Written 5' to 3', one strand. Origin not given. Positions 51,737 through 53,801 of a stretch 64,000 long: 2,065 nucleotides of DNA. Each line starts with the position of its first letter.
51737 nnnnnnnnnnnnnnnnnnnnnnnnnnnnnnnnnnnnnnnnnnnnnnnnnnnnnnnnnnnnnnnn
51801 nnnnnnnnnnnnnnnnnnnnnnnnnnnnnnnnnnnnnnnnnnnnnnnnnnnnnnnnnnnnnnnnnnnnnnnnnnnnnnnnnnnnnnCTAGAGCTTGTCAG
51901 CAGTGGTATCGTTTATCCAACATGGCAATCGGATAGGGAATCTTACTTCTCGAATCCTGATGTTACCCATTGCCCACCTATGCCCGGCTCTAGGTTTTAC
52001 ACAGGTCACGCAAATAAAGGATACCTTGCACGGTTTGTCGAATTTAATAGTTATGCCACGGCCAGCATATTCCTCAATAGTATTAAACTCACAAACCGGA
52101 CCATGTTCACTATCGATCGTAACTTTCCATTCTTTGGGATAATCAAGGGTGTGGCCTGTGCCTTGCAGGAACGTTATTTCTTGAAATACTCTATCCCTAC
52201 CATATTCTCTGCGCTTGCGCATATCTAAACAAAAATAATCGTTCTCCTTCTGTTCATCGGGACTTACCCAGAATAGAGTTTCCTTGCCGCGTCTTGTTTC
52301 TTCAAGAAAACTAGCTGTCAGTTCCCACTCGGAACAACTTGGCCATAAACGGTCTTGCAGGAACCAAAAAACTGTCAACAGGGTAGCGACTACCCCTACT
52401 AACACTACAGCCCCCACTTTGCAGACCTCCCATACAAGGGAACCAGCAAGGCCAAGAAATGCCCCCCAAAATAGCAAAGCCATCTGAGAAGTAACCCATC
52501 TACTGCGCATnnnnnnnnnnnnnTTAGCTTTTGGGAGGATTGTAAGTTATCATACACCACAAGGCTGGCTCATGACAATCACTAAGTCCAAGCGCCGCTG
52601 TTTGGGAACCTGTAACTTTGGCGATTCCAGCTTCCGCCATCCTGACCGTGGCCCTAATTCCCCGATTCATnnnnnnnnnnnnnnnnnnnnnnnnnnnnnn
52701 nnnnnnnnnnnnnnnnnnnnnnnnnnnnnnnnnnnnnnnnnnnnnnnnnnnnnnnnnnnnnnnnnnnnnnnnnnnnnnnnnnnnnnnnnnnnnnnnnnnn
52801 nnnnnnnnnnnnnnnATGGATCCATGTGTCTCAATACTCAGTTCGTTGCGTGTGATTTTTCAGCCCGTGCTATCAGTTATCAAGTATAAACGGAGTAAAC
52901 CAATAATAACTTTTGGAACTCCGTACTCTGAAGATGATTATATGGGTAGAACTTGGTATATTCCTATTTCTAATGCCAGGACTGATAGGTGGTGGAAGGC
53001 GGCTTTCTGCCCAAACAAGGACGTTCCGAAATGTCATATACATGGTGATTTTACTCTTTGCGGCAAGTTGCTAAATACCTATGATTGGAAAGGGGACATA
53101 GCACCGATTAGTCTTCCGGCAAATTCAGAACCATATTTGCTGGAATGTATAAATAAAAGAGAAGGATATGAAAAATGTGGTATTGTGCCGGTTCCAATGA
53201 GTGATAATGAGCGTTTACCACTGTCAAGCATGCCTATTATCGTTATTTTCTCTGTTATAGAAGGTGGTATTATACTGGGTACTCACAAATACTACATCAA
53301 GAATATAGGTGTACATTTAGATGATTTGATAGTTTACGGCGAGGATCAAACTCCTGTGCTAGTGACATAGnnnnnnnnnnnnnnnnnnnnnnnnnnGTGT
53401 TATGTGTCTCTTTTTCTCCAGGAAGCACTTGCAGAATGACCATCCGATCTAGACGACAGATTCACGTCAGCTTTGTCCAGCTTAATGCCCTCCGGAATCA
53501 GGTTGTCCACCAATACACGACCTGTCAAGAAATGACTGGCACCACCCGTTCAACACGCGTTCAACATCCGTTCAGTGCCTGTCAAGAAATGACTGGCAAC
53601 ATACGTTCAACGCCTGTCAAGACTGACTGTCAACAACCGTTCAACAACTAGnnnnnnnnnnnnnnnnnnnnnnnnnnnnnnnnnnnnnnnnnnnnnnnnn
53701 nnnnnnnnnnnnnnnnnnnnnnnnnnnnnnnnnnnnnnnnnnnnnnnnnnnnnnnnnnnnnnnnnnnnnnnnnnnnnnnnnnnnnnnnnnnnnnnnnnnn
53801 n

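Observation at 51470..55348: Mini integrative element (~3.9 kb) in tRNA-Ile with a 46-bp att duplication and an internal iteron array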

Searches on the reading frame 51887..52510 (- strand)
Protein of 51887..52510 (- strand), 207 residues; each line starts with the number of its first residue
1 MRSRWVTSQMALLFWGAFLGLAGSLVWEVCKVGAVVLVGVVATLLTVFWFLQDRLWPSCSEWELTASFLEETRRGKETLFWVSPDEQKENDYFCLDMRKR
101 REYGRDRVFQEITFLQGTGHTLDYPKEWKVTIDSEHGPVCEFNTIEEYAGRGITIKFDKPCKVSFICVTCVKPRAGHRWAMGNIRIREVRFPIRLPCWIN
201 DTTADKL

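Call 6: search_protein_families(library=pfam, proteins=[window:51887-52510:-], max_evalue=1)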
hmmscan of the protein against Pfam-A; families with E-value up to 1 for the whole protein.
window:51887-52510:- (207 aa): 0 families

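Call 7: search_protein_families(library=phrogs, proteins=[window:51887-52510:-], max_evalue=1)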
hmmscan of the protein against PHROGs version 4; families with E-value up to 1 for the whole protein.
window:51887-52510:- (207 aa): 0 families

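Call 35: search_protein_families(library=padloc, proteins=[window:51887-52510:-, L064:5657-6259:+, L064:6450-6920:+, L064:6917-7447:+, L064:7480-8142:+, L064:8192-8419:+, L064:8609-9241:+], max_evalue=1)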
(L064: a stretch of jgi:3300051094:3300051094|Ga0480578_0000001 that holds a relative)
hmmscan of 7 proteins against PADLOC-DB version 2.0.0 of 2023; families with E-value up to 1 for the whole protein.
window:51887-52510:- (207 aa): 0 families

L064:5657-6259:+ (200 aa): 2 families
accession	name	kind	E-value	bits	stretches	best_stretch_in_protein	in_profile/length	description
PDLC00691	Effector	-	0.0016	16.3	1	7-72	26-88/176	2TM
PDLC02364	PycTM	-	0.12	10.7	1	16-67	35-82/160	-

L064:6450-6920:+ (156 aa): 0 families

L064:6917-7447:+ (176 aa): 1 family
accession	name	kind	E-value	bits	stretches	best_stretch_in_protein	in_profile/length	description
PDLC01879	CARF3--CARF_TM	-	0.0066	14.1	1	18-83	160-216/222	-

L064:7480-8142:+ (220 aa): 0 families

L064:8192-8419:+ (75 aa): 0 families

L064:8609-9241:+ (210 aa): 0 families

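Call 36: search_protein_families(library=pfam, proteins=[L064:5657-6259:+, L064:6450-6920:+, L064:6917-7447:+, L064:7480-8142:+, L064:8192-8419:+, L064:8609-9241:+], max_evalue=0.1)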
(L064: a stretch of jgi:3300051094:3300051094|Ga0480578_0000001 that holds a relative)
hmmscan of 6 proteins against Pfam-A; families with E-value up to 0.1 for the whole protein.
L064:5657-6259:+ (200 aa): 3 families
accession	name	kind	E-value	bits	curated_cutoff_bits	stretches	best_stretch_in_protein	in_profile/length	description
PF19865.4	DUF6338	-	0.00021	21.4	26.5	1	4-71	40-113/205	Family of unknown function (DUF6338)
PF09930.14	DUF2162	-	0.017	15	34.4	1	4-70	30-93/223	Predicted transporter (DUF2162)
PF09377.16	SBDS_domain_II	-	0.066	13.6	27.2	1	108-129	7-28/62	SBDS protein, domain II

L064:6450-6920:+ (156 aa): 0 families

L064:6917-7447:+ (176 aa): 0 families

L064:7480-8142:+ (220 aa): 0 families

L064:8192-8419:+ (75 aa): 2 families
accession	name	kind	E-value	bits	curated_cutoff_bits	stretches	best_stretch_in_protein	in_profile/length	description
PF13646.12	HEAT_2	-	0.00056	20.6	27.7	1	17-60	33-74/88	HEAT repeats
PF03130.22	HEAT_PBS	-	0.0043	17.9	20.9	1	35-58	3-26/27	PBS lyase HEAT-like repeat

L064:8609-9241:+ (210 aa): 1 family
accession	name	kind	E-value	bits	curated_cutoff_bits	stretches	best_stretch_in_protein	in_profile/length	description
PF11801.13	Tom37_C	-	0.068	13.7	22.5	0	26-95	72-140/145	Tom37 C-terminal domain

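Call 50: find_homologous_proteins(query=window:51887-52510:-, max_evalue=0.01)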
Query window:51887-52510:- (207 aa): 2 proteins with E <= 0.01 among 290 candidates.
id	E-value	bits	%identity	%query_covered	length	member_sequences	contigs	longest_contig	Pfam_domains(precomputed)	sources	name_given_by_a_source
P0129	1.2e-119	416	99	85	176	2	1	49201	-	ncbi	ncbi:MAG: hypothetical protein WB588_07025 [Dehalococcoidia bacterium]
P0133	2.0e-60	222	51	100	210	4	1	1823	-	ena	-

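Call 52: find_encoding_contigs(protein=P0133, flank=5000)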
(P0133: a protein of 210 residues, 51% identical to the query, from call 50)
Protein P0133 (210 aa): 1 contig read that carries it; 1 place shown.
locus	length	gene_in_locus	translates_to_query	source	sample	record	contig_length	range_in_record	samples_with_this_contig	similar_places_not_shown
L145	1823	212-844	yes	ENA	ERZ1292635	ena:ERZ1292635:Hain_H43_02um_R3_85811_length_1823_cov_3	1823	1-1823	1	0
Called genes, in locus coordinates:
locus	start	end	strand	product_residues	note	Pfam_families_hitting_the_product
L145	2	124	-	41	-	?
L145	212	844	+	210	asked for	-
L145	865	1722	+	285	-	PF17283:Zn_ribbon_SprT (faint)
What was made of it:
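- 51887..52510 (-): Cargo ORF207: a hydrophobic, probably membrane-spanning N-terminus read by eye, plus a ~140-aa C-terminal domain. Function unknown. A sigma-70-like promoter lies at 52578-52549. One outside homolog, P0133, at 51% identity (calls 50, 52).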

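Call 71: search_protein_families(library=pfam, proteins=[L145:865-1722:+], max_evalue=1)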
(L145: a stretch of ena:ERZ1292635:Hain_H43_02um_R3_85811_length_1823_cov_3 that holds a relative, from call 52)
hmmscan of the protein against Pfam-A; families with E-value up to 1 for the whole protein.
L145:865-1722:+ (285 aa): 9 families
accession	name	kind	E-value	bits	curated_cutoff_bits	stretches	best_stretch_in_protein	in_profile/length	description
PF17283.8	Zn_ribbon_SprT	-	0.00015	22.2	28.1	1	12-33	10-31/38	SprT-like zinc ribbon domain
PF14282.11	FlxA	-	0.018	15.6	26.3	1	96-164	8-80/101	FlxA-like protein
PF18912.6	DZR_2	-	0.026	14.8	27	1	49-76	20-46/56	Double zinc ribbon domain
PF01496.24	V_ATPase_I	-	0.063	11.6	30.7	1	78-160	42-124/815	V-type ATPase 116kDa subunit family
PF08654.15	DASH_Dad2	-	0.11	13.4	26.9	1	113-158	20-65/99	DASH complex subunit Dad2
PF06103.16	DUF948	-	0.13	12.9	37.2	1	113-159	34-84/89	Bacterial protein of unknown function (DUF948)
PF08792.16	A2L_zn_ribbon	-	0.21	11.8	22.9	0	68-76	5-13/33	A2L zinc ribbon domain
PF12773.13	DZR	-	0.45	11.2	27.3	0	29-81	1-39/45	Double zinc ribbon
PF07191.17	Zn_ribbon_6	-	0.95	9.9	25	0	52-80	2-30/67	Double zinc ribbon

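Call 88: search_protein_families(library=phrogs, proteins=[L064:5657-6259:+, L064:6450-6920:+, L064:6917-7447:+, L064:7480-8142:+, L064:8192-8419:+, L064:8609-9241:+, L145:865-1722:+], max_evalue=0.01)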
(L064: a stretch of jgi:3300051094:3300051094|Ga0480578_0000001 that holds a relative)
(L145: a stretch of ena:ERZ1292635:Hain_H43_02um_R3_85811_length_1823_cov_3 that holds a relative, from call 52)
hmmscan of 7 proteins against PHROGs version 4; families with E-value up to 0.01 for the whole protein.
L064:5657-6259:+ (200 aa): 0 families

L064:6450-6920:+ (156 aa): 0 families

L064:6917-7447:+ (176 aa): 0 families

L064:7480-8142:+ (220 aa): 0 families

L064:8192-8419:+ (75 aa): 0 families

L064:8609-9241:+ (210 aa): 0 families

L145:865-1722:+ (285 aa): 0 families

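Call 89: search_protein_families(library=ncbifam, proteins=[window:51887-52510:-, L064:5657-6259:+, L064:6450-6920:+, L064:6917-7447:+, L064:7480-8142:+, L064:8609-9241:+], max_evalue=0.01)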
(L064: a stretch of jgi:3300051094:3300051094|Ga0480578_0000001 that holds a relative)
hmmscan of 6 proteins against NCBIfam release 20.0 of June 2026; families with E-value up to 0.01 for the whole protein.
window:51887-52510:- (207 aa): 0 families

L064:5657-6259:+ (200 aa): 1 family
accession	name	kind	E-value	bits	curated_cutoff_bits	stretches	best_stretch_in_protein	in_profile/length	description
TIGR04370.1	glyco_rpt_poly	subfamily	0.0054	15.8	40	1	6-69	12-76/396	oligosaccharide repeat unit polymerase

L064:6450-6920:+ (156 aa): 0 families

L064:6917-7447:+ (176 aa): 0 families

L064:7480-8142:+ (220 aa): 0 families

L064:8609-9241:+ (210 aa): 0 families
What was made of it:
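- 51887..52510 (-): No family hits (calls 6, 7, 35, 89).
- Checked: ORF207 (51887-52510, -), ORF184 (52816-53370, +) and ORF120 (53738-54100, +) have no significant match in Pfam, PHROGs, PADLOC or NCBIfam (calls 6, 7, 35, 89).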

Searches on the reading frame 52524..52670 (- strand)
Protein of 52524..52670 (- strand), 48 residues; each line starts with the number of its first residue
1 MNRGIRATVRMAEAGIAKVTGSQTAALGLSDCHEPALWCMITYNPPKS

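Call 6: search_protein_families(library=pfam, proteins=[window:52524-52670:-], max_evalue=1)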
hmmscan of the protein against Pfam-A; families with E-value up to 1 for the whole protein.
window:52524-52670:- (48 aa): 1 family
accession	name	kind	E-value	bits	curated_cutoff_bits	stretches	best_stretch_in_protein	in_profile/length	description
PF12498.13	bZIP_C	-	0.076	14.5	22.7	1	5-32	2-29/119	Basic leucine-zipper C terminal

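Call 7: search_protein_families(library=phrogs, proteins=[window:52524-52670:-], max_evalue=1)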
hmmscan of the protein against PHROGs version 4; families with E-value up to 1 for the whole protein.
window:52524-52670:- (48 aa): 0 families

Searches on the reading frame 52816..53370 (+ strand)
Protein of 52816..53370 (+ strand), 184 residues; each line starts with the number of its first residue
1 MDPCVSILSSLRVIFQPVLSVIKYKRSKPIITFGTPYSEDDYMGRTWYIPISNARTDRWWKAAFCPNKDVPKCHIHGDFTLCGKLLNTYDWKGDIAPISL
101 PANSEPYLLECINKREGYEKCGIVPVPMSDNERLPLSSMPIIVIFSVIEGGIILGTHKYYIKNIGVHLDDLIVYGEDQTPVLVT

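Call 6: search_protein_families(library=pfam, proteins=[window:52816-53370:+], max_evalue=1)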
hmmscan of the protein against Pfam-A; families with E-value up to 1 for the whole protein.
window:52816-53370:+ (184 aa): 0 families

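Call 7: search_protein_families(library=phrogs, proteins=[window:52816-53370:+], max_evalue=1)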
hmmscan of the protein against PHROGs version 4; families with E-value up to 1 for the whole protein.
window:52816-53370:+ (184 aa): 0 families

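Call 35: search_protein_families(library=padloc, proteins=[window:52816-53370:+, L064:5657-6259:+, L064:6450-6920:+, L064:6917-7447:+, L064:7480-8142:+, L064:8192-8419:+, L064:8609-9241:+], max_evalue=1)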
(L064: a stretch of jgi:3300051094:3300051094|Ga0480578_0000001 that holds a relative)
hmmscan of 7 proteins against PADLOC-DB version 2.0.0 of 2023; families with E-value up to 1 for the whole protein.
window:52816-53370:+ (184 aa): 0 families

L064:5657-6259:+ (200 aa): 2 families
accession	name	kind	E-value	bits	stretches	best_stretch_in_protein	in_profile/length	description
PDLC00691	Effector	-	0.0016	16.3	1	7-72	26-88/176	2TM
PDLC02364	PycTM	-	0.12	10.7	1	16-67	35-82/160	-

L064:6450-6920:+ (156 aa): 0 families

L064:6917-7447:+ (176 aa): 1 family
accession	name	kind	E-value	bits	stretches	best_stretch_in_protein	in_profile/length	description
PDLC01879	CARF3--CARF_TM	-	0.0066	14.1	1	18-83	160-216/222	-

L064:7480-8142:+ (220 aa): 0 families

L064:8192-8419:+ (75 aa): 0 families

L064:8609-9241:+ (210 aa): 0 families

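Call 36: search_protein_families(library=pfam, proteins=[L064:5657-6259:+, L064:6450-6920:+, L064:6917-7447:+, L064:7480-8142:+, L064:8192-8419:+, L064:8609-9241:+], max_evalue=0.1)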
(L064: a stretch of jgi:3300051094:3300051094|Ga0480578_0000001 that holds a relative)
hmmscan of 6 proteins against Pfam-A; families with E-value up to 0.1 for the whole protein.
L064:5657-6259:+ (200 aa): 3 families
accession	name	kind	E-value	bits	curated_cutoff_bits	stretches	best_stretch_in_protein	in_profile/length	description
PF19865.4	DUF6338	-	0.00021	21.4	26.5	1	4-71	40-113/205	Family of unknown function (DUF6338)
PF09930.14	DUF2162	-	0.017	15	34.4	1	4-70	30-93/223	Predicted transporter (DUF2162)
PF09377.16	SBDS_domain_II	-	0.066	13.6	27.2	1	108-129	7-28/62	SBDS protein, domain II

L064:6450-6920:+ (156 aa): 0 families

L064:6917-7447:+ (176 aa): 0 families

L064:7480-8142:+ (220 aa): 0 families

L064:8192-8419:+ (75 aa): 2 families
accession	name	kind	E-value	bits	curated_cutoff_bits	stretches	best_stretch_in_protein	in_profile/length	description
PF13646.12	HEAT_2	-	0.00056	20.6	27.7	1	17-60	33-74/88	HEAT repeats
PF03130.22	HEAT_PBS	-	0.0043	17.9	20.9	1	35-58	3-26/27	PBS lyase HEAT-like repeat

L064:8609-9241:+ (210 aa): 1 family
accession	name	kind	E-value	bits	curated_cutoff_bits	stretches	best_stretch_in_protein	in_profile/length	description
PF11801.13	Tom37_C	-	0.068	13.7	22.5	0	26-95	72-140/145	Tom37 C-terminal domain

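Call 51: find_homologous_proteins(query=window:52816-53370:+, max_evalue=0.01)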
Query window:52816-53370:+ (184 aa): 1 proteins with E <= 0.01 among 36 candidates.
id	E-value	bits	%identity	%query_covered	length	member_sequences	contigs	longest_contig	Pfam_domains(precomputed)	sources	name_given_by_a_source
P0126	5.0e-95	335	100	77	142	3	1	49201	-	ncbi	ncbi:MAG: hypothetical protein WB588_07020 [Dehalococcoidia bacterium]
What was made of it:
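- Tried and rejected: ORF207 has one, on a 1.8-kb contig (calls 50-52).
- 52816..53370 (+): Cargo ORF184: an orphan. Its status as a gene is unproven. No homolog outside its own cluster among 5.8 billion proteins (call 51).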

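Call 88: search_protein_families(library=phrogs, proteins=[L064:5657-6259:+, L064:6450-6920:+, L064:6917-7447:+, L064:7480-8142:+, L064:8192-8419:+, L064:8609-9241:+], max_evalue=0.01)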
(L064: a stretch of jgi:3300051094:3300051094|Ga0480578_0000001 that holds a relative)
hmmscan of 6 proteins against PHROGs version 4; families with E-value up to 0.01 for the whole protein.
L064:5657-6259:+ (200 aa): 0 families

L064:6450-6920:+ (156 aa): 0 families

L064:6917-7447:+ (176 aa): 0 families

L064:7480-8142:+ (220 aa): 0 families

L064:8192-8419:+ (75 aa): 0 families

L064:8609-9241:+ (210 aa): 0 families

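Call 89: search_protein_families(library=ncbifam, proteins=[window:52816-53370:+, L064:5657-6259:+, L064:6450-6920:+, L064:6917-7447:+, L064:7480-8142:+, L064:8609-9241:+], max_evalue=0.01)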
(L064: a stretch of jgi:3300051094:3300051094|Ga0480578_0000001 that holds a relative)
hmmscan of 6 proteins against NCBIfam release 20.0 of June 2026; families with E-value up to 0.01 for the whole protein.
window:52816-53370:+ (184 aa): 0 families

L064:5657-6259:+ (200 aa): 1 family
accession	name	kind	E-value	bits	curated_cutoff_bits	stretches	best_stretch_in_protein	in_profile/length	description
TIGR04370.1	glyco_rpt_poly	subfamily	0.0054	15.8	40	1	6-69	12-76/396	oligosaccharide repeat unit polymerase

L064:6450-6920:+ (156 aa): 0 families

L064:6917-7447:+ (176 aa): 0 families

L064:7480-8142:+ (220 aa): 0 families

L064:8609-9241:+ (210 aa): 0 families

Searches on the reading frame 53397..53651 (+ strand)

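Call 6: search_protein_families(library=pfam, proteins=[window:53397-53651:+], max_evalue=1)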
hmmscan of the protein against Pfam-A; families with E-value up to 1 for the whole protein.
window:53397-53651:+ (84 aa): 1 family
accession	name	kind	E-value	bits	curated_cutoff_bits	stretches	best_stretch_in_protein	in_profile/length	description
PF01934.22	HepT-like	-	0.11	12.6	23.5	1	22-42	76-96/120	Ribonuclease HepT-like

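Call 7: search_protein_families(library=phrogs, proteins=[window:53397-53651:+], max_evalue=1)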
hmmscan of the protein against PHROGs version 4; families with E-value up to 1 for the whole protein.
window:53397-53651:+ (84 aa): 1 family
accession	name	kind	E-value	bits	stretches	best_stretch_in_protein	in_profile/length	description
phrog_7004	-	unknown function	0.097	13.6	1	24-75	22-73/130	-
